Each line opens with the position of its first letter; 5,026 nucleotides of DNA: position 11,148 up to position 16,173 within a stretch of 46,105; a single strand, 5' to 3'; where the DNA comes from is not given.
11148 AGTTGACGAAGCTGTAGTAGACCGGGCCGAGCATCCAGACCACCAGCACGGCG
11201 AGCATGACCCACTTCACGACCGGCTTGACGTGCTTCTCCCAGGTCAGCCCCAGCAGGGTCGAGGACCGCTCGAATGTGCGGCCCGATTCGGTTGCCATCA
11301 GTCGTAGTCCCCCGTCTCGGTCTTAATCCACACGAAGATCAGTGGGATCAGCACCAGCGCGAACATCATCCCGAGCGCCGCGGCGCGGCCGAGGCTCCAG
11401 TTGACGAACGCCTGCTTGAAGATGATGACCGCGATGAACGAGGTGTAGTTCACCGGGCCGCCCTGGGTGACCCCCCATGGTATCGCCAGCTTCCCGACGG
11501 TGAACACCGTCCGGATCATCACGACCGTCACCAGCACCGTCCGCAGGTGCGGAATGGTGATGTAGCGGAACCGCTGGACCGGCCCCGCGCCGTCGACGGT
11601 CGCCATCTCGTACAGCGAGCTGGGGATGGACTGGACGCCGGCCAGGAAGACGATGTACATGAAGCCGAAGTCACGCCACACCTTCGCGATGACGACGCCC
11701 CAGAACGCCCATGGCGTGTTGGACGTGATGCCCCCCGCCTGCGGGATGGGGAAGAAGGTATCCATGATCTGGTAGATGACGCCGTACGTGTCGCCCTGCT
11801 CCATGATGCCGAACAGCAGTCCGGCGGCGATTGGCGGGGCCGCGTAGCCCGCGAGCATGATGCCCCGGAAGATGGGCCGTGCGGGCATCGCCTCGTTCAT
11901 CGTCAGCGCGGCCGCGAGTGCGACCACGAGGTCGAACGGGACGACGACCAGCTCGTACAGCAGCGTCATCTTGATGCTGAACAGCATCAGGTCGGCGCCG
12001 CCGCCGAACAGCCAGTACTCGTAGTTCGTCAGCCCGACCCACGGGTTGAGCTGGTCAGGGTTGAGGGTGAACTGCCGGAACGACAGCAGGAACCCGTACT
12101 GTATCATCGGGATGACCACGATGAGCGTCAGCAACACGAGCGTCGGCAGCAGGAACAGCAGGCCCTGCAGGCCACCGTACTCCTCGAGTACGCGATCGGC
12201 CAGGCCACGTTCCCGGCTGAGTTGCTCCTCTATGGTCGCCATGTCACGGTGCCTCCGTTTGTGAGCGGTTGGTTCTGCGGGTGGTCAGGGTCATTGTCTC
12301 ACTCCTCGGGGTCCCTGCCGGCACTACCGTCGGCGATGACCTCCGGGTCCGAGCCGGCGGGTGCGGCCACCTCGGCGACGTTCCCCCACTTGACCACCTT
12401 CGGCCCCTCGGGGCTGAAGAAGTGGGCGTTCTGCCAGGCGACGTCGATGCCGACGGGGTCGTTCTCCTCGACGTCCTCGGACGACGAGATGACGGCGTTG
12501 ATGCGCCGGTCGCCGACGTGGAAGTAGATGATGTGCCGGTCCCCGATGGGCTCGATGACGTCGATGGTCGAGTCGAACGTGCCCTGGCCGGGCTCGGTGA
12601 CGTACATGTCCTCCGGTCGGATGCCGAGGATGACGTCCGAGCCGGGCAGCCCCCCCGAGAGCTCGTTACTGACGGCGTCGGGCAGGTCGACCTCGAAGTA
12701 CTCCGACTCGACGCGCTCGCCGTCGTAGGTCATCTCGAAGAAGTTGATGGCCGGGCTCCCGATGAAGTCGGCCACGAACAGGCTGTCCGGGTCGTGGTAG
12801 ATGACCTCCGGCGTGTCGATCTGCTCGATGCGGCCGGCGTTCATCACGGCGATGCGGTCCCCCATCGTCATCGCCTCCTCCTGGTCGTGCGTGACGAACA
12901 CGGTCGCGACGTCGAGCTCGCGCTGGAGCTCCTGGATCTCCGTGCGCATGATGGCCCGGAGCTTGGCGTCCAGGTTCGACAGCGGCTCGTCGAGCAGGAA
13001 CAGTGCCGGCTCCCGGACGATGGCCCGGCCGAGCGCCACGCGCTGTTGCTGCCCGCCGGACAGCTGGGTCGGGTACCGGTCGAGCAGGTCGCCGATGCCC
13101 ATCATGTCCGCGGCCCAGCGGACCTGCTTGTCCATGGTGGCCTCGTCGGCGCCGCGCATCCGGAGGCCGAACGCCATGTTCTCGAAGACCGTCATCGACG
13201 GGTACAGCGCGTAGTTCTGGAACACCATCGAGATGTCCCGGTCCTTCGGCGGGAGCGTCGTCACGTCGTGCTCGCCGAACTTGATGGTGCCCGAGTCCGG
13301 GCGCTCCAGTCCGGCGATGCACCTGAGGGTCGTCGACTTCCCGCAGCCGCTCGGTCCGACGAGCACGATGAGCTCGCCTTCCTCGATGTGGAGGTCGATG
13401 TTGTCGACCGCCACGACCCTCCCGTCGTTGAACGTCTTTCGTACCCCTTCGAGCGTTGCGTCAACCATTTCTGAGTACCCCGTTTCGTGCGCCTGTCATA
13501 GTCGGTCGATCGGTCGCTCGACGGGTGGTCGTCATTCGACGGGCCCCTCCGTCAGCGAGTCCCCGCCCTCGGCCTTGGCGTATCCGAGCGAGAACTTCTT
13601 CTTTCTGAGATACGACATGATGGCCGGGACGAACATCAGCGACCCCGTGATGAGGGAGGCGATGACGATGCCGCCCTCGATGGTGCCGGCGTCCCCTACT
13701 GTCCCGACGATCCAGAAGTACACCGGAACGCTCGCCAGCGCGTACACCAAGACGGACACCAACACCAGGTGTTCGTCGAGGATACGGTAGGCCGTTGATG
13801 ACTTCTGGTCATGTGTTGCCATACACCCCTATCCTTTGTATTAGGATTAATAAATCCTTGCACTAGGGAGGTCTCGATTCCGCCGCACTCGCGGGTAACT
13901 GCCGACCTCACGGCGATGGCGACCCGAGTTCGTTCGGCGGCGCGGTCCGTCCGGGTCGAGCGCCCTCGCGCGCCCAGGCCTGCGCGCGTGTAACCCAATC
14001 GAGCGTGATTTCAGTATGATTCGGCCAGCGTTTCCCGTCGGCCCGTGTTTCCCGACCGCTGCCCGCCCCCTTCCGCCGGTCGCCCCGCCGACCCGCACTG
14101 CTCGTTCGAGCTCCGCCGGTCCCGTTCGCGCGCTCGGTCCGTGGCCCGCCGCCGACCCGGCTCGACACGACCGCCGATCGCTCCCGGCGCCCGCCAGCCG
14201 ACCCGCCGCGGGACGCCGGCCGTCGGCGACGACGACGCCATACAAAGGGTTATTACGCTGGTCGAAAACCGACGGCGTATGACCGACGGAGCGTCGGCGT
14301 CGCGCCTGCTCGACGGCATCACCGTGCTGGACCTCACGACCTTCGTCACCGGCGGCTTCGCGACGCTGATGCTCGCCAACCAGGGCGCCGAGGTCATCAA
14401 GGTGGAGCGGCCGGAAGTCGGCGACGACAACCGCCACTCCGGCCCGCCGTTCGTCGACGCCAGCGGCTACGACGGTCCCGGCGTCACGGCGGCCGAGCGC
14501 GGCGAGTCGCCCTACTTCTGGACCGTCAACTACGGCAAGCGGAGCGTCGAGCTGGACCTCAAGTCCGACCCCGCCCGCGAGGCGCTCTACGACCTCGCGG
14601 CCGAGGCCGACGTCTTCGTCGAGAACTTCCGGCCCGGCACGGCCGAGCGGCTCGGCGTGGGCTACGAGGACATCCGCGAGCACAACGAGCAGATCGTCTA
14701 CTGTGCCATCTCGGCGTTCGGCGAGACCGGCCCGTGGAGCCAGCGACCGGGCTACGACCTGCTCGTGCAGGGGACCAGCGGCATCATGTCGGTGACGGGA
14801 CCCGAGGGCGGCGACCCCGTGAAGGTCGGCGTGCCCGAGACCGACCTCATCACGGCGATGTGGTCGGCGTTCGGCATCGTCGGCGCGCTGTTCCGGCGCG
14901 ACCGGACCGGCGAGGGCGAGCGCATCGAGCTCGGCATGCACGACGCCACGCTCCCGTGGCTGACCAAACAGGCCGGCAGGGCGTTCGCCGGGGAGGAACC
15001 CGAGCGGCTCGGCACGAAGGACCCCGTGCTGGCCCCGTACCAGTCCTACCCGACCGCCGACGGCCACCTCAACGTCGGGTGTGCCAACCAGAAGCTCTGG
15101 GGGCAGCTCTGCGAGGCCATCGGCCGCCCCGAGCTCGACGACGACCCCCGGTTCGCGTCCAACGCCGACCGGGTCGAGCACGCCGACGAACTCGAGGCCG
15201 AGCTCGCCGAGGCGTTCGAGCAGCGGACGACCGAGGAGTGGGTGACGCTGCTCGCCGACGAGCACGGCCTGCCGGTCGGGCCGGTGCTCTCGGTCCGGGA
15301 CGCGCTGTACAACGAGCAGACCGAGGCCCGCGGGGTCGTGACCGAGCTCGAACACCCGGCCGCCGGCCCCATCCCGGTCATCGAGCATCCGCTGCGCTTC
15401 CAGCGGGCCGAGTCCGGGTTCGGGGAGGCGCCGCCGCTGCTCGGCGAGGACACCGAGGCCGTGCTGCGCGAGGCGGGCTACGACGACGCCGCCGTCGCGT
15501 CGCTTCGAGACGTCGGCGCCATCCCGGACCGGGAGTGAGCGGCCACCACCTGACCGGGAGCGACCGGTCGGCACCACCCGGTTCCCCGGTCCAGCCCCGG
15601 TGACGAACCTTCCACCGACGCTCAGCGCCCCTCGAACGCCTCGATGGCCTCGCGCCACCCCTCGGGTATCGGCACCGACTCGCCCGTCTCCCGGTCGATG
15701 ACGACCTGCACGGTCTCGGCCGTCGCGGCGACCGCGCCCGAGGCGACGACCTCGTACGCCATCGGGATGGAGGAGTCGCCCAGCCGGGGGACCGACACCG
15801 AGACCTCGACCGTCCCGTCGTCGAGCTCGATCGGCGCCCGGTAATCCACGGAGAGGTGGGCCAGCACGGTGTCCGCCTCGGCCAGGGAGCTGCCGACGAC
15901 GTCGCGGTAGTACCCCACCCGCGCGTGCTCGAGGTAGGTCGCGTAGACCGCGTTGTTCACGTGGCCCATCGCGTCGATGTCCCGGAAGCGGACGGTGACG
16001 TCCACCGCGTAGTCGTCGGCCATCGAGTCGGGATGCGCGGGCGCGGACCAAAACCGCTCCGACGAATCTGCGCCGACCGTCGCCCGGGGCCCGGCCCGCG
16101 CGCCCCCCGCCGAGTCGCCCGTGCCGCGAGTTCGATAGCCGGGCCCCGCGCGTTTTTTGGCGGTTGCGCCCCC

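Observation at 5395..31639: Paralog-rich organic-acid / CoA-ester enzyme supercluster with no assignable pathway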

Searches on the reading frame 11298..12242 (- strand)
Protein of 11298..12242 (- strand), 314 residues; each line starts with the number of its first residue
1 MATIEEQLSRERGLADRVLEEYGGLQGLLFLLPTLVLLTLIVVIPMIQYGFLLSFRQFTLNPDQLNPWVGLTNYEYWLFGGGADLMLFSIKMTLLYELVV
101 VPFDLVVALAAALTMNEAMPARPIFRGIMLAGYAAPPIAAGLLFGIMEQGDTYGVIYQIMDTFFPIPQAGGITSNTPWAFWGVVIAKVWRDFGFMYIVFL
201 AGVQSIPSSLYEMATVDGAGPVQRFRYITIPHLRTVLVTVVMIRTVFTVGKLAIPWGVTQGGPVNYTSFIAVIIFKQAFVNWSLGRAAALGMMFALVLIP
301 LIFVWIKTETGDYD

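Call 6: search_protein_families(library=pfam, proteins=[window:11298-12242:-])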
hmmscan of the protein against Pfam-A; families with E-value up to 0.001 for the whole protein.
window:11298-12242:- (314 aa): 1 family
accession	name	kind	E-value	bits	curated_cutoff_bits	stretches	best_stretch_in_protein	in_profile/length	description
PF00528.27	BPD_transp_1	-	1.2e-14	54.9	26.4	1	107-303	4-171/184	Binding-protein-dependent transport system inner membrane component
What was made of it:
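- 10390..12242 (-): g10 and g11, two CUT1-type ABC permeases (10390-11298 and 11298-12242). Pfam BPD_transp_1 (call 6).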

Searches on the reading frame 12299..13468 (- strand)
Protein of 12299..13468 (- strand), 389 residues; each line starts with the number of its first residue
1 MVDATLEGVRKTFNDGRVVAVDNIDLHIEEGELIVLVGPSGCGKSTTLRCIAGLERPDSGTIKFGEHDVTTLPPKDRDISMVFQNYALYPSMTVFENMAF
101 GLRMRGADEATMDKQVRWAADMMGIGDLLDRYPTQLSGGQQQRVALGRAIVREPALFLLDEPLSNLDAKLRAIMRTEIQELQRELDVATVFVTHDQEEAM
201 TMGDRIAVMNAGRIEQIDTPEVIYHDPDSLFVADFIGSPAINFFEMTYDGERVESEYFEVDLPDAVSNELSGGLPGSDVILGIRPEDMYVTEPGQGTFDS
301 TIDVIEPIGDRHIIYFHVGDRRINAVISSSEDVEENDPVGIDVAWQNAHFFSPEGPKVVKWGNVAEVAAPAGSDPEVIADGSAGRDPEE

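Call 6: search_protein_families(library=pfam, proteins=[window:12299-13468:-])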
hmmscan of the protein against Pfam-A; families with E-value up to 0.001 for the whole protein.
window:12299-13468:- (389 aa): 6 families
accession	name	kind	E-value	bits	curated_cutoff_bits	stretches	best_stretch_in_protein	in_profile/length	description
PF00005.33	ABC_tran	-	1.4e-37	129.8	25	1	22-163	2-136/137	ABC transporter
PF17912.7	OB_MalK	-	1.9e-10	41.9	27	1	237-288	1-53/53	MalK OB fold domain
PF13304.12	AAA_21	-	9.6e-08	32.9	27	0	33-71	1-51/304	AAA domain, putative AbiEii toxin, Type IV TA system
PF08402.16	TOBE_2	-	5e-06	27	21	1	281-351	1-76/76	TOBE domain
PF02463.25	SMC_N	-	8e-05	22.6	40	0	132-205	133-207/220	RecF/RecN/SMC N terminal domain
PF17850.7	CysA_C_terminal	-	0.00023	22.1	29.7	0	242-288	1-41/43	CysA C-terminal regulatory domain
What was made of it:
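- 12299..13468 (-): g12, MalK/UgpC-like ABC ATPase. Pfam ABC_tran, OB_MalK and TOBE_2 (call 6).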

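Call 68: search_protein_families(library=ncbifam, proteins=[window:12299-13468:-], max_evalue=1e-8)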
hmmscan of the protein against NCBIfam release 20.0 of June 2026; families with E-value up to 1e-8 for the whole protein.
window:12299-13468:- (389 aa): 179 families (the best 25 are shown)
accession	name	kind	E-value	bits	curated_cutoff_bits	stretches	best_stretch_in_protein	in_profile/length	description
NF008653.0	PRK11650.1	subfamily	5e-129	430.4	432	1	1-359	1-355/357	sn-glycerol-3-phosphate ABC transporter ATP-binding protein UgpC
NF008233.0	PRK11000.1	equivalog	2.8e-105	352.2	568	1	1-355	1-357/369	maltose/maltodextrin ABC transporter ATP-binding protein MalK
TIGR03265.1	PhnT2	equivalog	4.1e-105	351.9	457.7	1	6-322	7-316/353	putative 2-aminoethylphosphonate ABC transporter ATP-binding protein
NF006987.0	PRK09452.1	equivalog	1.5e-98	330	482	1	5-292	19-303/378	spermidine/putrescine ABC transporter ATP-binding protein PotA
NF040933.2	ABC_arch_GlcV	equivalog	5e-94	315.1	450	1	4-303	3-301/357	glucose ABC transporter ATP-binding protein GlcV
TIGR01187.1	potA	subfamily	5.7e-93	311.5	355.6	1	36-292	1-256/325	polyamine ABC transporter ATP-binding protein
NF043075.1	MMSYN1_0197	equivalog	2.7e-92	309.3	550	1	6-350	5-338/341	spermidine/putrescine ABC transporter ATP-binding protein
NF008513.0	PRK11432.1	equivalog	2.8e-88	296.2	496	1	6-321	9-316/351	ferric ABC transporter ATP-binding protein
TIGR00968.1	3a0106s01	subfamily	1.9e-82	276.4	342.75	1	7-238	4-233/237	sulfate ABC transporter ATP-binding protein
TIGR03258.1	PhnT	equivalog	2.7e-81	273.4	499.15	1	16-318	20-323/359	2-aminoethylphosphonate ABC transport system ATP-binding subunit PhnT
NF040840.2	tungstate_WtpC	equivalog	1.9e-79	267.4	440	1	12-292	7-280/347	tungstate ABC transporter ATP-binding protein WtpC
NF008105.0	PRK10851.1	equivalog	6e-77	258.8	502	1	6-251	5-250/362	sulfate/thiosulfate ABC transporter ATP-binding protein CysA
NF008621.0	PRK11607.1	equivalog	1.4e-71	241.3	613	1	11-251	27-263/377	putrescine ABC transporter ATP-binding subunit PotG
TIGR01186.1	proV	subfamily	5.9e-63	213.2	326.6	1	16-241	4-235/363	betaine/proline/choline family ABC transporter ATP-binding protein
TIGR03415.1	ABC_choXWV_ATP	equivalog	2.4e-60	204.5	483.75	1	14-237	33-266/382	choline ABC transporter ATP-binding protein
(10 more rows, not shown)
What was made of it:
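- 12299..13468 (-): NF008653 UgpC scores 430.4 bits against a cut-off of 432 (call 68).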

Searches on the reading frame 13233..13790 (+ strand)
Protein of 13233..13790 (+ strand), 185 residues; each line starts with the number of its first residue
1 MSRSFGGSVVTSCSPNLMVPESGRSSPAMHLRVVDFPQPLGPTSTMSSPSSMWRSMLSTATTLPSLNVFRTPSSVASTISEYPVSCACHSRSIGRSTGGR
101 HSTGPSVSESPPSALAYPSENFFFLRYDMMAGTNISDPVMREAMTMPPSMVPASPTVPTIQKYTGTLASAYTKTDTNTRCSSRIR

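Call 10: search_protein_families(library=pfam, proteins=[window:13233-13790:+])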
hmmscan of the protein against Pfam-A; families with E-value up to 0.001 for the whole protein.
window:13233-13790:+ (185 aa): 0 families

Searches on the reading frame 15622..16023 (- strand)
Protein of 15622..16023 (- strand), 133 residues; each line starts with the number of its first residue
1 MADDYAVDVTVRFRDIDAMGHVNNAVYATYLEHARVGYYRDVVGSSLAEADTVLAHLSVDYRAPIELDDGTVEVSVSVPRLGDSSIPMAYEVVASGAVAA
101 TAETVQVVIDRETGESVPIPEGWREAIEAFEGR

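Call 68: search_protein_families(library=ncbifam, proteins=[window:15622-16023:-], max_evalue=1e-8)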
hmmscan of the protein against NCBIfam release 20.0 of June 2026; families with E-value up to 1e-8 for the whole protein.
window:15622-16023:- (133 aa): 2 families
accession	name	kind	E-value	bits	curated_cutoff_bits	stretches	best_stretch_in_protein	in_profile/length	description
TIGR00051.1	TIGR00051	subfamily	2.7e-14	53.5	68.7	1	10-119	3-116/117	YbgC/FadM family acyl-CoA thioesterase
TIGR02799.1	thio_ybgC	equivalog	1.7e-13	50.9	141.35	1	6-125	2-125/126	tol-pal system-associated acyl-CoA thioesterase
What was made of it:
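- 15622..16023 (-): g15, a 4HBT/YbgC-type acyl-CoA thioesterase. TIGR00051 scores 53.5 bits (call 68).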
